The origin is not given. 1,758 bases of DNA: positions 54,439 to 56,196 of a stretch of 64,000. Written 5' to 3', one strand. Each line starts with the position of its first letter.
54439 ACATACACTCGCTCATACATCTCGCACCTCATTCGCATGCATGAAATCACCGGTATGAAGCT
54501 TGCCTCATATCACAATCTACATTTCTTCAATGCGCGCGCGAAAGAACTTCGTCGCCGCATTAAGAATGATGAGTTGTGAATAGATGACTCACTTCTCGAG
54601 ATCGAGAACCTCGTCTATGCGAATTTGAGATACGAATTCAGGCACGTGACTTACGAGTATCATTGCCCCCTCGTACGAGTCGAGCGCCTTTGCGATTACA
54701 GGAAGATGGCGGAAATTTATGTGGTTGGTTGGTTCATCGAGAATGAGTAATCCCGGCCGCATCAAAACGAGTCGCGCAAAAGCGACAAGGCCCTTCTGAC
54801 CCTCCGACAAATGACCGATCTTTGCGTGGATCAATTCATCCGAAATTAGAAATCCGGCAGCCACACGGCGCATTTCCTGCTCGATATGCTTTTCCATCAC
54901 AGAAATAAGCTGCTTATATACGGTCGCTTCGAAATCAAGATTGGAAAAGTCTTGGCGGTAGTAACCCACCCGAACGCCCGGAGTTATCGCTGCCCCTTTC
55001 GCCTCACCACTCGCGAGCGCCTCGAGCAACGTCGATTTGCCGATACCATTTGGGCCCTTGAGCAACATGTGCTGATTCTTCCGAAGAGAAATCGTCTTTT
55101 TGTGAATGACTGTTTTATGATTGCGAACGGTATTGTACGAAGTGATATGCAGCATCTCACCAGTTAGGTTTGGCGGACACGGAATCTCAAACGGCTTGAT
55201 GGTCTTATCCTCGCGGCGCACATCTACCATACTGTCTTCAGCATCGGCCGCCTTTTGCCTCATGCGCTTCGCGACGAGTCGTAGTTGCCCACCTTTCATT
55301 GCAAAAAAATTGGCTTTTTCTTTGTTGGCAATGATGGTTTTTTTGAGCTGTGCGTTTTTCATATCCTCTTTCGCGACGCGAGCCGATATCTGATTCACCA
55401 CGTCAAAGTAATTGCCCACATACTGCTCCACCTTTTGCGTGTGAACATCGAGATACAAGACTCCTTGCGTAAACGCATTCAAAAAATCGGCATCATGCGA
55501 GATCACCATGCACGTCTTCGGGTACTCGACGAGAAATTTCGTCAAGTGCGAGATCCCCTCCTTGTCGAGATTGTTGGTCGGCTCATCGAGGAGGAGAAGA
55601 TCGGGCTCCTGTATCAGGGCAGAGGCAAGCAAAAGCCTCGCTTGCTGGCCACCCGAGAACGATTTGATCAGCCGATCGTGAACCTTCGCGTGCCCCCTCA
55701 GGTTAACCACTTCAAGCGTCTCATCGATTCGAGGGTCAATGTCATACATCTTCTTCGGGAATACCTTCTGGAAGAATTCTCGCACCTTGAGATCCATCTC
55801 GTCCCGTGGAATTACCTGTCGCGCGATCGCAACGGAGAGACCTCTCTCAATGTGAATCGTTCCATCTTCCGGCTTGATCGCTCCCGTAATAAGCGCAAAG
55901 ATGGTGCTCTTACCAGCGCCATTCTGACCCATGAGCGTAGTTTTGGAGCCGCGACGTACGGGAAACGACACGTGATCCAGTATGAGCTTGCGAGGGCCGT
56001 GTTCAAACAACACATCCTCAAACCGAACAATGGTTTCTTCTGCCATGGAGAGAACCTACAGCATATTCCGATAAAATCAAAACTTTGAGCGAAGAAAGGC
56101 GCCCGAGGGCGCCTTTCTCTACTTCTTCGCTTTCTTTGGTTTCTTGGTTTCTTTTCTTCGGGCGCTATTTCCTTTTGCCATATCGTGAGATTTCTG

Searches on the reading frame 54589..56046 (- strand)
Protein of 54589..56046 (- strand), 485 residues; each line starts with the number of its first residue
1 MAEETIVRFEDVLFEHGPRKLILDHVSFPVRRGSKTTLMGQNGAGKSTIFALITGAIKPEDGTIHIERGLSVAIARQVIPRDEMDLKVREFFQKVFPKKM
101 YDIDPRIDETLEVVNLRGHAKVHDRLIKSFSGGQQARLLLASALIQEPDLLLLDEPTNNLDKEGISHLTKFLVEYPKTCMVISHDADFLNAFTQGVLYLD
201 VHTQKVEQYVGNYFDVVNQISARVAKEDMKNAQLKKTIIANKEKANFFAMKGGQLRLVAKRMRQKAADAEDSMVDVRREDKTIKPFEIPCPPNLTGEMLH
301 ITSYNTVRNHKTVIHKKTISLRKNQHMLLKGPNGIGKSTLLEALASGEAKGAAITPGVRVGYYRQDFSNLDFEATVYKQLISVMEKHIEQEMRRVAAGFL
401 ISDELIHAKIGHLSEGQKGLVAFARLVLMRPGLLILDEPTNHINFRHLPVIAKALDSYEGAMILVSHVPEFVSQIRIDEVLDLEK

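Call 24: find_encoding_contigs(protein=window:54589-56046:-, flank=10000, max_places=1)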
Protein window:54589-56046:- (485 aa): 7 contigs read that carry it; 1 place shown.
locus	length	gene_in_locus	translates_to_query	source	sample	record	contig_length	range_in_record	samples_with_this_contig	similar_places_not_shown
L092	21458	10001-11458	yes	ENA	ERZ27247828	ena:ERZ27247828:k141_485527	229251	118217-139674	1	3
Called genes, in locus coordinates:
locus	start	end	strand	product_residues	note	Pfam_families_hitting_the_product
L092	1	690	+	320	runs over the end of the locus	PF01207:Dus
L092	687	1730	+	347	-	PF13177:DNA_pol3_delta2 (weak), PF13401:AAA_22 (faint), PF13604:AAA_30 (faint), PF00004:AAA, PF13177:DNA_pol3_delta2, PF22608:DNAX_ATPase_lid (weak)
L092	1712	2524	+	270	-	PF01209:Ubie_methyltran, PF05401:NodS, PF13489:Methyltransf_23, PF13847:Methyltransf_31, PF08241:Methyltransf_11, PF08242:Methyltransf_12, PF13649:Methyltransf_25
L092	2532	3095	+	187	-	-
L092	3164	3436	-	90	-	-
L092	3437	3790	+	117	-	PF01219:DAGK_prokar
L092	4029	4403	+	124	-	-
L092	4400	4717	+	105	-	-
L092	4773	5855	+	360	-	PF01594:AI-2E_transport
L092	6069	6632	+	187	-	PF00398:RrnaAD (weak)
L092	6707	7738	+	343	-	-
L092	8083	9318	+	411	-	PF07731:Cu-oxidase_2, PF07732:Cu-oxidase_3, PF13473:Cupredoxin_1 (faint), PF07731:Cu-oxidase_2 (weak)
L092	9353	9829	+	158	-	PF00160:Pro_isomerase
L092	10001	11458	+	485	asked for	PF00005:ABC_tran, PF02463:SMC_N (faint), PF03193:RsgA_GTPase (faint), PF13175:AAA_15 (faint), PF13476:AAA_23 (faint), PF13555:AAA_29 (faint), PF13304:AAA_21 (faint), PF00005:ABC_tran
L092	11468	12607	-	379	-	PF01702:TGT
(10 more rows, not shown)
